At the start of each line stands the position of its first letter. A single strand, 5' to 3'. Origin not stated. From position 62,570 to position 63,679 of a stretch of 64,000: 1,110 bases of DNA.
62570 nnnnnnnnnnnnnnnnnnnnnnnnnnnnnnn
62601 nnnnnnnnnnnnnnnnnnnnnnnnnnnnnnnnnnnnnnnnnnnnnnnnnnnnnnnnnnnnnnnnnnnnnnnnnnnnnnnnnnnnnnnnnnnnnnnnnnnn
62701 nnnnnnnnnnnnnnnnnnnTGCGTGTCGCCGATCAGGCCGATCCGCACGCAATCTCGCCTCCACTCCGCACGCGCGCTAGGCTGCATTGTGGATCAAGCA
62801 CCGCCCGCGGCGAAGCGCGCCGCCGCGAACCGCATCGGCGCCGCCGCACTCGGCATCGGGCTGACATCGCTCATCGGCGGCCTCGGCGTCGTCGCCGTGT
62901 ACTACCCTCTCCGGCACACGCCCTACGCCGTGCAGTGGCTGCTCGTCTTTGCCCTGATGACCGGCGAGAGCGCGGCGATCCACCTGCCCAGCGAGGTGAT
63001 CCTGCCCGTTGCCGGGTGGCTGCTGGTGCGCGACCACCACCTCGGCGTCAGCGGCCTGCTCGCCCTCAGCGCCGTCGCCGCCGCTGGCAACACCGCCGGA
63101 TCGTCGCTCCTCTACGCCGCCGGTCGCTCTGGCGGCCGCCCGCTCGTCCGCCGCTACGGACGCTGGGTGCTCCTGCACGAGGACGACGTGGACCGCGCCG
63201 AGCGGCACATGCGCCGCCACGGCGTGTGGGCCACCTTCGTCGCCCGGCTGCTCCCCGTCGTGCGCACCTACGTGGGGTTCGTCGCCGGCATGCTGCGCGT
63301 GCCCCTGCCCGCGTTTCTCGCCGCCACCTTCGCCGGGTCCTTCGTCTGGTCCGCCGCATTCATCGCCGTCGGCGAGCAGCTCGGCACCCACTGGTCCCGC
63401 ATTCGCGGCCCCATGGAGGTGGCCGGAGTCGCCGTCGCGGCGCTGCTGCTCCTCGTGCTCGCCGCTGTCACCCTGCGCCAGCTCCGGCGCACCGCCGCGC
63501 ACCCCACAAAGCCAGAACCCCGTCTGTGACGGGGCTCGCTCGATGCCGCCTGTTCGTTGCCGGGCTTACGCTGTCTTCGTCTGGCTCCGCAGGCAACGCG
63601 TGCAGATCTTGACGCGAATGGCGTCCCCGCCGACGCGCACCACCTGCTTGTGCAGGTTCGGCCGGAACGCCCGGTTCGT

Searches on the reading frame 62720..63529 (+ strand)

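Call 24: search_protein_families(library=pfam, proteins=[window:62720-63529:+], max_evalue=0.001)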
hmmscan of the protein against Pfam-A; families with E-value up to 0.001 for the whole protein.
window:62720-63529:+ (269 aa): 1 family
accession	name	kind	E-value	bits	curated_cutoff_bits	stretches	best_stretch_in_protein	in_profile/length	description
PF09335.16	VTT_dom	-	1.6e-22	80.7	33.9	1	89-219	1-122/123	VTT domain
